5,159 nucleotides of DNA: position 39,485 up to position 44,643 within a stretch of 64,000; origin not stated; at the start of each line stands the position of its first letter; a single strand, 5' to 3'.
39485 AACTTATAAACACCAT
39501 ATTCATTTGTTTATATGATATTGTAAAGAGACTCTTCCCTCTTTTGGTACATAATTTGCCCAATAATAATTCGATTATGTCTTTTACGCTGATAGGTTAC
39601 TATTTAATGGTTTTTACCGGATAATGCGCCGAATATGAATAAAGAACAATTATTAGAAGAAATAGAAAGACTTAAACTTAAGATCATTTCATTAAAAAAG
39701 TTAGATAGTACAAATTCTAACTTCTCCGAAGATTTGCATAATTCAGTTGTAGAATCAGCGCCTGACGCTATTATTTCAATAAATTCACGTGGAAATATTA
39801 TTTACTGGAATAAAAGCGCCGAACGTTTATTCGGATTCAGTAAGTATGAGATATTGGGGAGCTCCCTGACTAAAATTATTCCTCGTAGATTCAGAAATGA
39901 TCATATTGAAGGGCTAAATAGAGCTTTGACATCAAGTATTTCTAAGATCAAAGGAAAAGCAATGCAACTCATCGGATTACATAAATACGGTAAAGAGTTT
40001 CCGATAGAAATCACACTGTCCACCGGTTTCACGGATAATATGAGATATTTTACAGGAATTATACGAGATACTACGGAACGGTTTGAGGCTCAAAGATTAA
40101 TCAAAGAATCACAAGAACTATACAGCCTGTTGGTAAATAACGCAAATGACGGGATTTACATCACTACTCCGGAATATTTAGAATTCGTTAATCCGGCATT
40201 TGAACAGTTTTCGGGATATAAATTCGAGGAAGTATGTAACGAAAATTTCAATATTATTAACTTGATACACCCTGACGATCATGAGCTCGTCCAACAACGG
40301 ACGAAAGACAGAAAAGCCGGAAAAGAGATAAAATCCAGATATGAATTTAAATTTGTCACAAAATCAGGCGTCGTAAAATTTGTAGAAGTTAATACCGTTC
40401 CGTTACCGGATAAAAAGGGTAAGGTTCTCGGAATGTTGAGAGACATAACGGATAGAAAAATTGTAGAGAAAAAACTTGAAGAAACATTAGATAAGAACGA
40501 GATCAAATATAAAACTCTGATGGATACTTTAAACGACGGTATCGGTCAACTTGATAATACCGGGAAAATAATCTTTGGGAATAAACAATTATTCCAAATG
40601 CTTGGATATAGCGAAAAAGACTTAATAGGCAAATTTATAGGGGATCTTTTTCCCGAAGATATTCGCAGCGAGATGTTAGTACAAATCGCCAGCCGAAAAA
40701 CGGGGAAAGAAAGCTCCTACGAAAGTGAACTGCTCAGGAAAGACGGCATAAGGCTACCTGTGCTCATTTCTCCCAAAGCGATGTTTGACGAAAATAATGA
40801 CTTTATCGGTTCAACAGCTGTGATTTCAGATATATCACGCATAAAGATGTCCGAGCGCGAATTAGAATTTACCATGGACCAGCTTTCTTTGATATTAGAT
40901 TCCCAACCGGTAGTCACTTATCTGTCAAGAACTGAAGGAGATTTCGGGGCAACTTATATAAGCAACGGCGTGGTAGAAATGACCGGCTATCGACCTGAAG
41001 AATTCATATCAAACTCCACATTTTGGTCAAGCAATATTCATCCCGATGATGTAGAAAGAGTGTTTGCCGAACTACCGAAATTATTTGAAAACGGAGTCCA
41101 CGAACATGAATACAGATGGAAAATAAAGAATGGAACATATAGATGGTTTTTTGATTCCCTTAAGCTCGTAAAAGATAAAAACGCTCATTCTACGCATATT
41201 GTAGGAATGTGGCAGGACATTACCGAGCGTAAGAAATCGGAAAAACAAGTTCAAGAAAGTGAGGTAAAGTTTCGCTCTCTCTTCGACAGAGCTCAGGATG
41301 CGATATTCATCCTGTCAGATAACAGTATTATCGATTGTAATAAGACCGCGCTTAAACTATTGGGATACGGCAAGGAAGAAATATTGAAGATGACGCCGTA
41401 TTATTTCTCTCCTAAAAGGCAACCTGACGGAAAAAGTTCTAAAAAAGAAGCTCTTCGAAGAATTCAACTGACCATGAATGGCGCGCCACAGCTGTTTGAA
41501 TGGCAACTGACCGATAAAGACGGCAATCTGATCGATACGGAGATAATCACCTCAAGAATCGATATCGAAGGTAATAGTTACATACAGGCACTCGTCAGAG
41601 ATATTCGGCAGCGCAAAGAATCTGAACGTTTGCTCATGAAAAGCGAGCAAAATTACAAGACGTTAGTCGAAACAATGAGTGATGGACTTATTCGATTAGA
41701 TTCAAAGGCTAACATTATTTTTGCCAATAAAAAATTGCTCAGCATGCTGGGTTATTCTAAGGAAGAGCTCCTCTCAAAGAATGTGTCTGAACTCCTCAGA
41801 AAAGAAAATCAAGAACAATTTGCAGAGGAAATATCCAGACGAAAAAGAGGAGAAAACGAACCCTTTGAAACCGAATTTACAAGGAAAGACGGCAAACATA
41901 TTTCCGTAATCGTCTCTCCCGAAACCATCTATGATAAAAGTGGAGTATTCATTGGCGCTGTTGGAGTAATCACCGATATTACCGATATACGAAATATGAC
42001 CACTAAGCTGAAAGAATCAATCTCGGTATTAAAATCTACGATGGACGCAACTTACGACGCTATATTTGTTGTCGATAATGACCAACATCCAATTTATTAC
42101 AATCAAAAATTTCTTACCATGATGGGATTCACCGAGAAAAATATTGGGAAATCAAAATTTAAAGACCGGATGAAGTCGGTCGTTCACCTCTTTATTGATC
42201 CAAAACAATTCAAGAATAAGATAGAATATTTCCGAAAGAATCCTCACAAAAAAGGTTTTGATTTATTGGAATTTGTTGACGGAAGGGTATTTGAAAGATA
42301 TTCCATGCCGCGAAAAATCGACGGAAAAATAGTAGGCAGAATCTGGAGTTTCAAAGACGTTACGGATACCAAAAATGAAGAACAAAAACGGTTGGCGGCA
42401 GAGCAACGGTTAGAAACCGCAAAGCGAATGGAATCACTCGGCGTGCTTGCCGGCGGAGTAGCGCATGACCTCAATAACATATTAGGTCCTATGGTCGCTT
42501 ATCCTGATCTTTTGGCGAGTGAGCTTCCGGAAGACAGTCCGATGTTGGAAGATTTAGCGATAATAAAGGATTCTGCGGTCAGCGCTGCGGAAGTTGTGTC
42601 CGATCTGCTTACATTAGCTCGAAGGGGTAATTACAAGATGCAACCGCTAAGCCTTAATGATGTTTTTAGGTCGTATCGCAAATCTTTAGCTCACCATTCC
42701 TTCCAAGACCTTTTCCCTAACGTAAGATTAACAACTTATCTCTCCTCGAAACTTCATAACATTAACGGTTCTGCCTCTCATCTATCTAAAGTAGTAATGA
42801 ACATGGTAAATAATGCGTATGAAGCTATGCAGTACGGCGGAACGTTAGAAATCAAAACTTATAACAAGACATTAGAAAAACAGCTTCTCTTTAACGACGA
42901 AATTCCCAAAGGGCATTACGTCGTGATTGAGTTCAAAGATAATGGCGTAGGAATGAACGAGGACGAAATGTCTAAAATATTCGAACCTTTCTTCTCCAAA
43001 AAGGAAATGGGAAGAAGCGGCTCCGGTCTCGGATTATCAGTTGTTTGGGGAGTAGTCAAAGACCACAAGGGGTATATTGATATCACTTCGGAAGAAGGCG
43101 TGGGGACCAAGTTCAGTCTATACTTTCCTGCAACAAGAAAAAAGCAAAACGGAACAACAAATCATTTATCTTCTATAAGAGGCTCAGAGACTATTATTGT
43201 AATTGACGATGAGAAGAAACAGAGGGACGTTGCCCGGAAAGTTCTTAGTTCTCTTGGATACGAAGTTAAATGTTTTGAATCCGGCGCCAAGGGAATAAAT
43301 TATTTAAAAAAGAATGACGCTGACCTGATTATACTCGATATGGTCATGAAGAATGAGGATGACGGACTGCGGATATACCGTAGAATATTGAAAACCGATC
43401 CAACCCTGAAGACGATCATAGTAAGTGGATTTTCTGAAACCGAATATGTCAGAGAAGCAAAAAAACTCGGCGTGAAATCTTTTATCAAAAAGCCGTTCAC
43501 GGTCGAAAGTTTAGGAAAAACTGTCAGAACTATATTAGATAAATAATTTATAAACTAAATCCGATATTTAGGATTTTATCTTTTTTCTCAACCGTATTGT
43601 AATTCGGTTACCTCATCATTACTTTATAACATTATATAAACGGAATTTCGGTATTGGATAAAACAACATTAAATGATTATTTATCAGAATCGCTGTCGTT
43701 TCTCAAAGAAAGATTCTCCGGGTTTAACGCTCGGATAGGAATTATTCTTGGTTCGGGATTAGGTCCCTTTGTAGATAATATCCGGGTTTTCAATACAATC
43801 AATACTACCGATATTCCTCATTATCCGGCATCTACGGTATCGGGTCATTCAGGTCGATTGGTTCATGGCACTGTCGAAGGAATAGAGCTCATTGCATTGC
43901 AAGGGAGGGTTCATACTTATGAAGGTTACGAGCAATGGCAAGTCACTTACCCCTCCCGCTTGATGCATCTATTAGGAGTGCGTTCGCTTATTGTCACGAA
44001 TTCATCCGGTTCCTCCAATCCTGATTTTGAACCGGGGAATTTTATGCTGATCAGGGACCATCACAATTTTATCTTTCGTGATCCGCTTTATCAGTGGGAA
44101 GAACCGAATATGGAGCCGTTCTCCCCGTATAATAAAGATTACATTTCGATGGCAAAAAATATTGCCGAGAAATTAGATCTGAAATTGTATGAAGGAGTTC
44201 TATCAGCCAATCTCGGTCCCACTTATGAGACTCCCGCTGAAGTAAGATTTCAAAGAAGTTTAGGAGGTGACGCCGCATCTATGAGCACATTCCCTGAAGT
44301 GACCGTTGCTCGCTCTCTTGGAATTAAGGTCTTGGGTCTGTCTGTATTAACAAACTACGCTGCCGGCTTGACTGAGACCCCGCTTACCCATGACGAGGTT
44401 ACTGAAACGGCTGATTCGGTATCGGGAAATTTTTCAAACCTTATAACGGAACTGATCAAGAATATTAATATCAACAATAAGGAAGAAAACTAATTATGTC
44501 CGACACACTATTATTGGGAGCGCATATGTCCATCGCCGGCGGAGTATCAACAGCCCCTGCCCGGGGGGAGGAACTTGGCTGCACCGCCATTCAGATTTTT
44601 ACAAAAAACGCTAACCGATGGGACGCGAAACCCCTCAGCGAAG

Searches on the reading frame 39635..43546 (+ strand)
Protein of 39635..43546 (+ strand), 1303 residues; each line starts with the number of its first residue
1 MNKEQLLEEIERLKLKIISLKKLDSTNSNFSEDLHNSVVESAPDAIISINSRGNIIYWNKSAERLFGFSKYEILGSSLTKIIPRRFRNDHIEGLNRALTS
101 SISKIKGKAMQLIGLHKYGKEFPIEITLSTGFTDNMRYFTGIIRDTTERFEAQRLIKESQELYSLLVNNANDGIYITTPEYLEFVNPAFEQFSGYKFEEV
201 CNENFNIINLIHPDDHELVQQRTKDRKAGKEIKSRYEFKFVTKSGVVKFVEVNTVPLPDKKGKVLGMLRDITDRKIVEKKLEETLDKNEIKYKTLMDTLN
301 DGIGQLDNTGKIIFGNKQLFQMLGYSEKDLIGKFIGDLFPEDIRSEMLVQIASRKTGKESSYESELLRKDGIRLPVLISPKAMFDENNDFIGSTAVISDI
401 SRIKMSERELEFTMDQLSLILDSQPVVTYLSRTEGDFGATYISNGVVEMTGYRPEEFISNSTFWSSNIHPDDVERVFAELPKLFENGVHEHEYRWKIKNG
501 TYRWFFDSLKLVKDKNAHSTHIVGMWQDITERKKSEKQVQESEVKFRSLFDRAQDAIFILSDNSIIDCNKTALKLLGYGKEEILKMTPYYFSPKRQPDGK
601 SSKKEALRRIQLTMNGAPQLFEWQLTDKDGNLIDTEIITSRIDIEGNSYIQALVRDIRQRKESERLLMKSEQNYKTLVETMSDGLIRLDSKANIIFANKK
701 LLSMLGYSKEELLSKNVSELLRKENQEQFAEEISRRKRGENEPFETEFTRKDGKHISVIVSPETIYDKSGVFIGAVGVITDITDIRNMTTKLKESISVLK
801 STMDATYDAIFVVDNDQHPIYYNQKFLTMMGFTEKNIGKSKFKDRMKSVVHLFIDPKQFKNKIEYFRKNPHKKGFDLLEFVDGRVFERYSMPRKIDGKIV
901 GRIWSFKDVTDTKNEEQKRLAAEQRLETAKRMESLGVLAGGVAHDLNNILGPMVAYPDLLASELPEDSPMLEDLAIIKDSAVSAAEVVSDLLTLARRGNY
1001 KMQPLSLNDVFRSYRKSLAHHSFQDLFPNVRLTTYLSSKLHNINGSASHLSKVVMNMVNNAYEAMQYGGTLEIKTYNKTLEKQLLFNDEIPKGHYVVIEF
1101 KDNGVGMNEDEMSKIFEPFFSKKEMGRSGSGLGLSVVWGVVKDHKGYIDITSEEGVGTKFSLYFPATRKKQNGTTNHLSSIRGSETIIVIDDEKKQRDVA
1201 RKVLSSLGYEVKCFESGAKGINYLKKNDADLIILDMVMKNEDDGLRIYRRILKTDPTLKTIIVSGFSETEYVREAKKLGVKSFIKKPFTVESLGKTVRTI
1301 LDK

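Call 66: search_protein_families(library=pfam, proteins=[window:39635-43546:+], max_evalue=0.0001)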
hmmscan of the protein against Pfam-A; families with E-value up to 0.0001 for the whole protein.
window:39635-43546:+ (1303 aa): 12 families
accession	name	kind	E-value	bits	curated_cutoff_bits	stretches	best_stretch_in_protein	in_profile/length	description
PF13426.13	PAS_9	-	3e-88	291.3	27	6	688-784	7-103/103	PAS domain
PF00989.32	PAS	-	5.2e-66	220.2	22.6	4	673-782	2-113/113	PAS fold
PF08447.18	PAS_3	-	2e-57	191.9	25.6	3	440-524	2-87/89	PAS fold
PF13188.13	PAS_8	-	2.7e-52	173.5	21.8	5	36-88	4-53/65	PAS domain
PF08448.16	PAS_4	-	6.8e-45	152.3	23.1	3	679-784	2-107/110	PAS fold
PF00072.30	Response_reg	-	1.1e-23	84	30.2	1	1187-1297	1-110/111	Response regulator receiver domain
PF02518.31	HATPase_c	-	7.4e-21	75.1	26.4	1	1047-1167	3-110/111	Histidine kinase-, DNA gyrase B-, and HSP90-like ATPase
PF12860.13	PAS_7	-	3e-16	60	27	0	678-786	1-111/115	PAS fold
PF24820.1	Diguanyl_cycl_sensor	-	2.6e-12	47.1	28.1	0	677-761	1-92/109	Diguanylate cyclase-like sensor domain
PF13596.12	PAS_10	-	7.2e-08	33.5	22.1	0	679-783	6-106/106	PAS domain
PF00512.31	HisKA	-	5.9e-06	26.7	26.9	1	938-998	5-64/66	His Kinase A (phospho-acceptor) domain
PF18095.7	PAS_12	-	1e-05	25.5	22.6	0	690-722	65-96/153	UPF0242 C-terminal PAS-like domain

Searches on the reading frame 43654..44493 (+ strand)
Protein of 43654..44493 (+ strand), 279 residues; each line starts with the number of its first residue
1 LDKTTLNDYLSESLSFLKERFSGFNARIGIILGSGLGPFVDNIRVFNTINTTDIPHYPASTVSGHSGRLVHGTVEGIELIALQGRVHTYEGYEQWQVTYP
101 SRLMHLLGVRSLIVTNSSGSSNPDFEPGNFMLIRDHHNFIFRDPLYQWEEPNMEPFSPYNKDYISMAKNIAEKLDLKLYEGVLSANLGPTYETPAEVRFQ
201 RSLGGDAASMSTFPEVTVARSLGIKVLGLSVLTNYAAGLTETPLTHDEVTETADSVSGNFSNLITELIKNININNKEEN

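Call 66: search_protein_families(library=pfam, proteins=[window:43654-44493:+], max_evalue=0.0001)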
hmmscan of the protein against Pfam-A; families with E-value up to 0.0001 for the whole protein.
window:43654-44493:+ (279 aa): 1 family
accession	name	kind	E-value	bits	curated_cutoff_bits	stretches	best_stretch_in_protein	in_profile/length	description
PF01048.26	PNP_UDP_1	-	6.8e-42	143.9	25.1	1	27-269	1-233/233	Phosphorylase superfamily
